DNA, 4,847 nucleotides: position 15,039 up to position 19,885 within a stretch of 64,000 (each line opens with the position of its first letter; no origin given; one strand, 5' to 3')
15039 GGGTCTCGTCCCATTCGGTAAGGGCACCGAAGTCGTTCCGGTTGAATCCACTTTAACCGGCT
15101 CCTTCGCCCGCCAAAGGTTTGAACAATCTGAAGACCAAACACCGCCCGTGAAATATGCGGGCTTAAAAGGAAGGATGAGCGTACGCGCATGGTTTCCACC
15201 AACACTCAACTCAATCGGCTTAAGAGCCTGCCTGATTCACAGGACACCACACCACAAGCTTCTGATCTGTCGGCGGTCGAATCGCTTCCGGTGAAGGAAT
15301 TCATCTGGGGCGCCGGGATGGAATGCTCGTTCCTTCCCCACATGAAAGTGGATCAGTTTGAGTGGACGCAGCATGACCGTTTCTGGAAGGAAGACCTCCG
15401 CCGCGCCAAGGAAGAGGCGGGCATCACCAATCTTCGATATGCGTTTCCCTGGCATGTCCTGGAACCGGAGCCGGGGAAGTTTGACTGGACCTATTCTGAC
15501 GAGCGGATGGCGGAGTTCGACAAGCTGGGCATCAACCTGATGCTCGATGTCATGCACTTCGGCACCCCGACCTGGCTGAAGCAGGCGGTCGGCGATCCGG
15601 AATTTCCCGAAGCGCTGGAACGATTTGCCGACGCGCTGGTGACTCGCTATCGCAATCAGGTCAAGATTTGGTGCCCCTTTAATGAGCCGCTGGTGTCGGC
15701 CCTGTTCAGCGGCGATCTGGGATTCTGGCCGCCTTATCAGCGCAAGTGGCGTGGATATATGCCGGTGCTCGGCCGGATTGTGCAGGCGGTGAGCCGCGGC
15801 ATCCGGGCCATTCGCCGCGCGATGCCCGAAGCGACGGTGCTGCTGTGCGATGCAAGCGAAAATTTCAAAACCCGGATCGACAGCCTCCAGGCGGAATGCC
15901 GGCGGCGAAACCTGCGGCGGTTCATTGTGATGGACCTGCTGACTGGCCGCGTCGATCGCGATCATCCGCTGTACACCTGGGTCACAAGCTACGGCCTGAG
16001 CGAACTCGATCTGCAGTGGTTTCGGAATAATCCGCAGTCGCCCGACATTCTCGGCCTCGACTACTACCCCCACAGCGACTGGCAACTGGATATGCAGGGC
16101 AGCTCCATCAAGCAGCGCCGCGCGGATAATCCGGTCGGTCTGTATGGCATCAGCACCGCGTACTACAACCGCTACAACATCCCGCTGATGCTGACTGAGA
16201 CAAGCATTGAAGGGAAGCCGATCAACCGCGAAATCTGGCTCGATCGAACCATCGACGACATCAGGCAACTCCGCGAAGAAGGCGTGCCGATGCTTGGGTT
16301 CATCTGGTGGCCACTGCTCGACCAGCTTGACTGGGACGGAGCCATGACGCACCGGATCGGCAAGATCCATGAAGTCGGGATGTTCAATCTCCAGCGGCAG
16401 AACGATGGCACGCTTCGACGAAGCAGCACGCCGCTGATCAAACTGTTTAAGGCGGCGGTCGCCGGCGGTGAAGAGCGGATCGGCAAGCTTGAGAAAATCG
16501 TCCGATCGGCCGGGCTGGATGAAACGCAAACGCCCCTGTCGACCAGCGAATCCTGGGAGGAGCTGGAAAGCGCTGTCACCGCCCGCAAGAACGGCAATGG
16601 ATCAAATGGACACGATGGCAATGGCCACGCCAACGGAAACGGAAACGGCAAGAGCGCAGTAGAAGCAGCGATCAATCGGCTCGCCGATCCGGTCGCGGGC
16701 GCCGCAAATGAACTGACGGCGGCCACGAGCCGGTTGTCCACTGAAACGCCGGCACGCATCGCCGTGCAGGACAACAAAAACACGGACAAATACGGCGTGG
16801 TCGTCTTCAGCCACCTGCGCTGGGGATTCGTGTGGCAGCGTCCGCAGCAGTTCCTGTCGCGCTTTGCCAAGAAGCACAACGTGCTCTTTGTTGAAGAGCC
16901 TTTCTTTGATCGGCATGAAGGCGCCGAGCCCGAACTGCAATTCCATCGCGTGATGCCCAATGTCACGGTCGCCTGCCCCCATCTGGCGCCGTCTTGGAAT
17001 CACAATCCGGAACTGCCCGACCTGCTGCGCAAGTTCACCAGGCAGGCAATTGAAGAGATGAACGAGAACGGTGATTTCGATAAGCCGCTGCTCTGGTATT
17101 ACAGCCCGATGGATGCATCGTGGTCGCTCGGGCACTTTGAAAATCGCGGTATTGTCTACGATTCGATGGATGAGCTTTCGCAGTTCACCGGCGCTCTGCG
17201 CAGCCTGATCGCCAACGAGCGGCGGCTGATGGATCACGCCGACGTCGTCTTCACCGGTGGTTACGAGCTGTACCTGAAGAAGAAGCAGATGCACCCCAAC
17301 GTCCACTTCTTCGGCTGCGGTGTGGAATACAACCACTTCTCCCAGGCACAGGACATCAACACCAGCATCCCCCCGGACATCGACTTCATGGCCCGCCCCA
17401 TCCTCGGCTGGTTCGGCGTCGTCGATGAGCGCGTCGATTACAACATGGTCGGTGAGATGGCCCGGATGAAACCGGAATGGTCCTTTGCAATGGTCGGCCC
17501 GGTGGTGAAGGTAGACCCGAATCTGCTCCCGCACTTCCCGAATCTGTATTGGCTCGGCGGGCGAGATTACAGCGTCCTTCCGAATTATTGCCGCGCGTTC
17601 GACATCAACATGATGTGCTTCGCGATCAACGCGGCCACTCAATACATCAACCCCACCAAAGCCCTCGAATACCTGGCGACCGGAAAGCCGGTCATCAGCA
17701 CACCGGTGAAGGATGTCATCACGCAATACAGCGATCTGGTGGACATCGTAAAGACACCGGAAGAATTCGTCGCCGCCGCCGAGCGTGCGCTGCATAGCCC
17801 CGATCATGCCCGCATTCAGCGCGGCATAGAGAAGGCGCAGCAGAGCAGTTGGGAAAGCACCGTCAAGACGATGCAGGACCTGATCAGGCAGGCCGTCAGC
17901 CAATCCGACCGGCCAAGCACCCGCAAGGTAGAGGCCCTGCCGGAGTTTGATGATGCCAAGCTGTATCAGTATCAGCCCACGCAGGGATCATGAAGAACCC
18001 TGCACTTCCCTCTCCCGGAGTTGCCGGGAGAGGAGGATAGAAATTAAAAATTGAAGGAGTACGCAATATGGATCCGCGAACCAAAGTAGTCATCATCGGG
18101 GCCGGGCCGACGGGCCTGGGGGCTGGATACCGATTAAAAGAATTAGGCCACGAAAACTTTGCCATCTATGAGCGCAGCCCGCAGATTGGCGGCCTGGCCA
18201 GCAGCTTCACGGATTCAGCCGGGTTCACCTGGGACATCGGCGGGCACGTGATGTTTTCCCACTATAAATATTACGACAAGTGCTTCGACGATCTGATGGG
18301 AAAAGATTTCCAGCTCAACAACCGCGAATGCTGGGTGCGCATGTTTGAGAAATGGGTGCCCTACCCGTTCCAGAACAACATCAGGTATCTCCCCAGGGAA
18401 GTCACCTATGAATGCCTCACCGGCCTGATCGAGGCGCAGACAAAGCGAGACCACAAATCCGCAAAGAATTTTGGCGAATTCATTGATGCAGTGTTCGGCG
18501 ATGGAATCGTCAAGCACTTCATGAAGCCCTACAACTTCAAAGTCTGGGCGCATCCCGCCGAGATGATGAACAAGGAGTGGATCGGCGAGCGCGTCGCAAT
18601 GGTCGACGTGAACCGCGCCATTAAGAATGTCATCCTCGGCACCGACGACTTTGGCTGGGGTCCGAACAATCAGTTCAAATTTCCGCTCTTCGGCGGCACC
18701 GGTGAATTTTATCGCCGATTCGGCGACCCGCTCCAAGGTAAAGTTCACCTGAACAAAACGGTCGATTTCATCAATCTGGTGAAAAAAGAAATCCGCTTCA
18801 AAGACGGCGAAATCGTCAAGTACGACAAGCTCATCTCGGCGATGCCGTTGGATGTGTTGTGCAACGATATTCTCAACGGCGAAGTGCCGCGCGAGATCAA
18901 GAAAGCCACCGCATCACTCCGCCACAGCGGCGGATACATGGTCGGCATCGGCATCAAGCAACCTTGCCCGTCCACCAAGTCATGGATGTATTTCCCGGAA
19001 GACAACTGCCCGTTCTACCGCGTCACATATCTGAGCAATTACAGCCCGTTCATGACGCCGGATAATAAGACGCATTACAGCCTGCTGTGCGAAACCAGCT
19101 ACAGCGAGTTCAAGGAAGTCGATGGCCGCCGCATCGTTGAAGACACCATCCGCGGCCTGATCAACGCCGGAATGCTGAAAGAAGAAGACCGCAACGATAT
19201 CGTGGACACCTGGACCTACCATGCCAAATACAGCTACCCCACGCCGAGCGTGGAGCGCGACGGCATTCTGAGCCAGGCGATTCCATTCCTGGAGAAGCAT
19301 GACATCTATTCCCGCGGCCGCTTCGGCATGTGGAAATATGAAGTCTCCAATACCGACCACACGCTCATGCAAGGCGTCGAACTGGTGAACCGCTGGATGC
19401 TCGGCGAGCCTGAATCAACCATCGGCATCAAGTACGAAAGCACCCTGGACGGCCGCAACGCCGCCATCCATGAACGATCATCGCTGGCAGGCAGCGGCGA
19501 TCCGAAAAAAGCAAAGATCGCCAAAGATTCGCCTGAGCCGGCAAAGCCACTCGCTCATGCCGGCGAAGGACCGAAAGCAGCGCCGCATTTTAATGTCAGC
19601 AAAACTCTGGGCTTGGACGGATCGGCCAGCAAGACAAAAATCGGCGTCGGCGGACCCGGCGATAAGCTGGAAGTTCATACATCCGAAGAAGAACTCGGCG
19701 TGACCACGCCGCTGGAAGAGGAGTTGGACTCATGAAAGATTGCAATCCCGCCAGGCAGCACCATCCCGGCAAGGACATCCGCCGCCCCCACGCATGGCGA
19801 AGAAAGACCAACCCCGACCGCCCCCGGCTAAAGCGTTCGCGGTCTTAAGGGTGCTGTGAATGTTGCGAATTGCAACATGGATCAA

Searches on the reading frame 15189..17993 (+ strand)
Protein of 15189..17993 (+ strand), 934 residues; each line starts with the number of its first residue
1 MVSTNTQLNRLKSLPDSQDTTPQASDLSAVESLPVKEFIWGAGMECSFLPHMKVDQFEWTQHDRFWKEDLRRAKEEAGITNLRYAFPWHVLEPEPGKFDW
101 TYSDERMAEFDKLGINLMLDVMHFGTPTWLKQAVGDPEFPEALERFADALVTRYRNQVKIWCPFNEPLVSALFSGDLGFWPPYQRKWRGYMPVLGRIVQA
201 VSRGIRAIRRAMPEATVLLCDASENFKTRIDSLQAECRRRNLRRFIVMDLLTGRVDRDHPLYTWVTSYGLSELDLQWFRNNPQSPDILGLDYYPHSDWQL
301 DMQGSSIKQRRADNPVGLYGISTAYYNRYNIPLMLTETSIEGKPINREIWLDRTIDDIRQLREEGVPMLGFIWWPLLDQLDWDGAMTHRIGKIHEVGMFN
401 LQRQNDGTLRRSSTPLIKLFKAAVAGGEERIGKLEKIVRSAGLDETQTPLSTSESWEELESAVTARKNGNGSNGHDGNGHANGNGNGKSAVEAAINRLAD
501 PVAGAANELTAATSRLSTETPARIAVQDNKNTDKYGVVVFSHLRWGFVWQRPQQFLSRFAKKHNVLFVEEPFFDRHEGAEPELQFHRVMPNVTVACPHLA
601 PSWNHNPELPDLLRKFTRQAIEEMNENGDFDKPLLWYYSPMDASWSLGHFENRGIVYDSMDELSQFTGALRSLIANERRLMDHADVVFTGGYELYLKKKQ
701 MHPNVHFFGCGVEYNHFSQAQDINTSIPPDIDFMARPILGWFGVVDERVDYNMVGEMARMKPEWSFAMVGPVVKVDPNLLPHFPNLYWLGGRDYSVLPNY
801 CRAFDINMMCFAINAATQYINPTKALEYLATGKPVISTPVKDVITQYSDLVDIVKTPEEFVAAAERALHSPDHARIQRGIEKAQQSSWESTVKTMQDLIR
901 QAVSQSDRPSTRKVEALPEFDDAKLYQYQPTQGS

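Call 64: search_protein_families(library=pfam, proteins=[window:15189-17993:+], max_evalue=0.00001)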
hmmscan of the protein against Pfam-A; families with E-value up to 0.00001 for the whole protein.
window:15189-17993:+ (934 aa): 2 families
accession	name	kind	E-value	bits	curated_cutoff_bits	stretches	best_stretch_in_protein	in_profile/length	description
PF00232.24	Glyco_hydro_1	-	2.4e-17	63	22.6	1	66-296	60-298/453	Glycosyl hydrolase family 1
PF02449.21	Glyco_hydro_42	-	3.7e-08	33.6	21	1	61-134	9-80/376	Beta-galactosidase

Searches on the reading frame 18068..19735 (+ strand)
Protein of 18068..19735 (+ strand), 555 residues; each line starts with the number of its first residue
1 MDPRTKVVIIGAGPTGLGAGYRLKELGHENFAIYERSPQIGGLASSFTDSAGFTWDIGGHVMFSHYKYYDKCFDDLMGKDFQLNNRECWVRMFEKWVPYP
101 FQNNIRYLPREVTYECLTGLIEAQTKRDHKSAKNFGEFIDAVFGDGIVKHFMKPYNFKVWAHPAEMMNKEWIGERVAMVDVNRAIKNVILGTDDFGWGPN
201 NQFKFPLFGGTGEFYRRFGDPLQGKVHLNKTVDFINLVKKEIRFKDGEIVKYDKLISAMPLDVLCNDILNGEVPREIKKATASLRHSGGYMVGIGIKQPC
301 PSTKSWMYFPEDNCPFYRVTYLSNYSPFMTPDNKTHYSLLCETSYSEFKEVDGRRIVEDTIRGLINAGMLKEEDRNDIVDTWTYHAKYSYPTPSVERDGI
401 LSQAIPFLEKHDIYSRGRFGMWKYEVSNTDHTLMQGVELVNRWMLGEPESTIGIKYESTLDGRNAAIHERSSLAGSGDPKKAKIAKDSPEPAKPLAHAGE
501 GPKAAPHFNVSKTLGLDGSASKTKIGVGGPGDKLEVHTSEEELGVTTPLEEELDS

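Call 64: search_protein_families(library=pfam, proteins=[window:18068-19735:+], max_evalue=0.00001)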
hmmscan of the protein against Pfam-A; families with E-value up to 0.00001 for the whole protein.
window:18068-19735:+ (555 aa): 2 families
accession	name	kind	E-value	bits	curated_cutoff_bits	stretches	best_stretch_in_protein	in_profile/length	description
PF01593.30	Amino_oxidase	-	4e-16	59.8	19.8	1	15-396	2-398/443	Flavin containing amine oxidoreductase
PF13450.12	NAD_binding_8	-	1.1e-10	42.1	21.9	1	9-67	1-59/68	NAD(P)-binding Rossmann-like domain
